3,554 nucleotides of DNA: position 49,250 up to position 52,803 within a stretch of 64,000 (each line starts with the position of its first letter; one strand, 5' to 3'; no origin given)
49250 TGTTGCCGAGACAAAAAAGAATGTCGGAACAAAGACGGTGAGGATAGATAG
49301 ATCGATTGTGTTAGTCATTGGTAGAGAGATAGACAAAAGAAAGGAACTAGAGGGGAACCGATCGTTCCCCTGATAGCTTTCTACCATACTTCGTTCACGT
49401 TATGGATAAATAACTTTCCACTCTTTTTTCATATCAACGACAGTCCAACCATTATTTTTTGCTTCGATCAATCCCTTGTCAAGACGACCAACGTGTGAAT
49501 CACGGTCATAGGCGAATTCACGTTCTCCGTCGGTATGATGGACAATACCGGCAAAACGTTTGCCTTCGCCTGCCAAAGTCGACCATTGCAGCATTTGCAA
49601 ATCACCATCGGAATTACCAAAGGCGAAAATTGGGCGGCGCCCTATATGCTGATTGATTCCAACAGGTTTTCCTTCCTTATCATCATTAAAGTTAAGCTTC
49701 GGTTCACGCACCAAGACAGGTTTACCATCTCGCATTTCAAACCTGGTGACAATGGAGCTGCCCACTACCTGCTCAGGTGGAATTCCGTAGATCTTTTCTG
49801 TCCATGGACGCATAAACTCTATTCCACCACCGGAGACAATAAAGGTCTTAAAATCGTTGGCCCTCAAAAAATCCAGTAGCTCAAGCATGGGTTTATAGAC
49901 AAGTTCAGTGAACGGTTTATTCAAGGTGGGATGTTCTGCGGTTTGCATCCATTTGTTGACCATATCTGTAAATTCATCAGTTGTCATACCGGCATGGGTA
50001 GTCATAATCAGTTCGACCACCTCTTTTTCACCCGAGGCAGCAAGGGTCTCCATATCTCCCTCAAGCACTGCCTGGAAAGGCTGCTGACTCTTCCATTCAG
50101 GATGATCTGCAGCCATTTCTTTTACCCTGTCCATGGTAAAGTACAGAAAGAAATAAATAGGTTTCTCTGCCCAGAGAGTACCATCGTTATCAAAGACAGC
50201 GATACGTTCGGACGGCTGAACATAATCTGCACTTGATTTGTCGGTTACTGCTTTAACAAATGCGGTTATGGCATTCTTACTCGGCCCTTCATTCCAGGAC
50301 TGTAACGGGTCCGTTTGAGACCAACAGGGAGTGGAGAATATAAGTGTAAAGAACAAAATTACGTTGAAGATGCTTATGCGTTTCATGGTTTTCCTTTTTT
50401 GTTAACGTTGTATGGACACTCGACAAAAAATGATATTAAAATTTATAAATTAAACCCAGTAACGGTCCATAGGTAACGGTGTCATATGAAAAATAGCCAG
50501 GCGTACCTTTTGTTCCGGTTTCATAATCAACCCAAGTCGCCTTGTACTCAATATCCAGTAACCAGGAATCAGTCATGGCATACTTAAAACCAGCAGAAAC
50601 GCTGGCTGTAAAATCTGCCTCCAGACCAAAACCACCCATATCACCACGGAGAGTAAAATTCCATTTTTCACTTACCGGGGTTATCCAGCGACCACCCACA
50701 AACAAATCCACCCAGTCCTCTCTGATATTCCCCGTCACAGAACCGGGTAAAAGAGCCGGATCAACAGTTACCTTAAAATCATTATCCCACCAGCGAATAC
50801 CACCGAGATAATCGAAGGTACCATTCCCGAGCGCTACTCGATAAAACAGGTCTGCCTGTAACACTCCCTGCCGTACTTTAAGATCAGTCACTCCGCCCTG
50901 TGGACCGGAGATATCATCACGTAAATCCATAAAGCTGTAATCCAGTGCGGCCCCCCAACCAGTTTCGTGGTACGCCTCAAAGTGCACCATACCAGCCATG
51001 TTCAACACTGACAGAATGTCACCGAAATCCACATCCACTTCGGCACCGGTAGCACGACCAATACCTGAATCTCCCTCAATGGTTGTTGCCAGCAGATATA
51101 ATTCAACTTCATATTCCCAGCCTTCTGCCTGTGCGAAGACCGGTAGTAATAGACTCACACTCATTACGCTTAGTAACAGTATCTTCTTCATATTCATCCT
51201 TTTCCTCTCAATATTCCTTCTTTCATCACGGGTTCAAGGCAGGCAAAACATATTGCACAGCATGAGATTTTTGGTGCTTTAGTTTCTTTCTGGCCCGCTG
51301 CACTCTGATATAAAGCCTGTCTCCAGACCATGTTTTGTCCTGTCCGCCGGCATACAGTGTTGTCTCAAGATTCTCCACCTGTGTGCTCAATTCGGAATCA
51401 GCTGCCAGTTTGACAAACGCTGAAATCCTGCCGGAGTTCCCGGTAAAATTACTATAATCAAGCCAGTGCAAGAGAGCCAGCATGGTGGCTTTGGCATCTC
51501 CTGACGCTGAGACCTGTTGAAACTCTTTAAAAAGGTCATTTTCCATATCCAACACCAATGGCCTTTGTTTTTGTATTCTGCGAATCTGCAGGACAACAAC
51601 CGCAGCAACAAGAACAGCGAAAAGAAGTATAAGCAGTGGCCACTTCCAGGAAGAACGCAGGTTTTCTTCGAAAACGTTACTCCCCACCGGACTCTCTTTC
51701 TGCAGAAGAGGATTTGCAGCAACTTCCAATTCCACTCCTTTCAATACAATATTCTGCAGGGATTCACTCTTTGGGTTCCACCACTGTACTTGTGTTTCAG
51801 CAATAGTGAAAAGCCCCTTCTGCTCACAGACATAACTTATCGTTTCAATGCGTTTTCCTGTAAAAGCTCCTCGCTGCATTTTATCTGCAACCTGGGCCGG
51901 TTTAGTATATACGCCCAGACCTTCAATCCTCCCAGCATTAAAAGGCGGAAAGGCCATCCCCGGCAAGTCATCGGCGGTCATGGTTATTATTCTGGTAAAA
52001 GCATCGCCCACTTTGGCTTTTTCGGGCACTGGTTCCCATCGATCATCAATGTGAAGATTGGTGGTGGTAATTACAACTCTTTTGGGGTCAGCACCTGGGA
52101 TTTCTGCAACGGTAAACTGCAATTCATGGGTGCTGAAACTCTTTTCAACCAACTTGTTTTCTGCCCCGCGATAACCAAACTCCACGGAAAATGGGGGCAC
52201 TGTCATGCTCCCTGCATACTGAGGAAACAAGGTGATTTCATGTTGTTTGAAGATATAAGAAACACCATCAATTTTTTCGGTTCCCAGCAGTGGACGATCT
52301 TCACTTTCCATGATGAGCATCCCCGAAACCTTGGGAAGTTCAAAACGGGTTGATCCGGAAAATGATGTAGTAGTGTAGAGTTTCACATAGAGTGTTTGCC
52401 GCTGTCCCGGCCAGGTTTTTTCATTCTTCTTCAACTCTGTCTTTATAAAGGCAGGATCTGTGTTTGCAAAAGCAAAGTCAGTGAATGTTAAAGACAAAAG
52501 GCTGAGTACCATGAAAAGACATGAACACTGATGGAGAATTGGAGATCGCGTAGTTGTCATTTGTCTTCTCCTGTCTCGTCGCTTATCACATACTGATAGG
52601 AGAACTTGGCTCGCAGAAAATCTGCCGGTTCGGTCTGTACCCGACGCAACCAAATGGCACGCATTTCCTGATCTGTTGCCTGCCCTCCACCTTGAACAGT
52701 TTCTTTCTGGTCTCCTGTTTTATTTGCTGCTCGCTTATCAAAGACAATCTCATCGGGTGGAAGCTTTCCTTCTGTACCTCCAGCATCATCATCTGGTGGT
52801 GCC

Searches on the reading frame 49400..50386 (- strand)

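Call 77: search_protein_families(library=pfam, proteins=[window:49400-50386:-], max_evalue=0.0001)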
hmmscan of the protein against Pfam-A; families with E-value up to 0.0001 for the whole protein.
window:49400-50386:- (328 aa): 1 family
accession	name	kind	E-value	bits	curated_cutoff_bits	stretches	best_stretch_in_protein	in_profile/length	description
PF12710.13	HAD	-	4.3e-14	53.8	27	1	63-267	1-189/189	haloacid dehalogenase-like hydrolase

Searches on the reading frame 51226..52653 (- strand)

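Call 77: search_protein_families(library=pfam, proteins=[window:51226-52653:-], max_evalue=0.0001)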
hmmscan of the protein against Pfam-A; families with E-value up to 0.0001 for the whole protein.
window:51226-52653:- (475 aa): 2 families
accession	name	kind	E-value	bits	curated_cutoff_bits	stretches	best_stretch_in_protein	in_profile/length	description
PF25607.1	DUF7939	-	1.4e-10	41.9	27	1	371-457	1-80/81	Domain of unknown function (DUF7939)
PF13584.12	BatD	-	5.9e-07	30.5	24.1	0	127-180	46-90/92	BatD DUF11 like domain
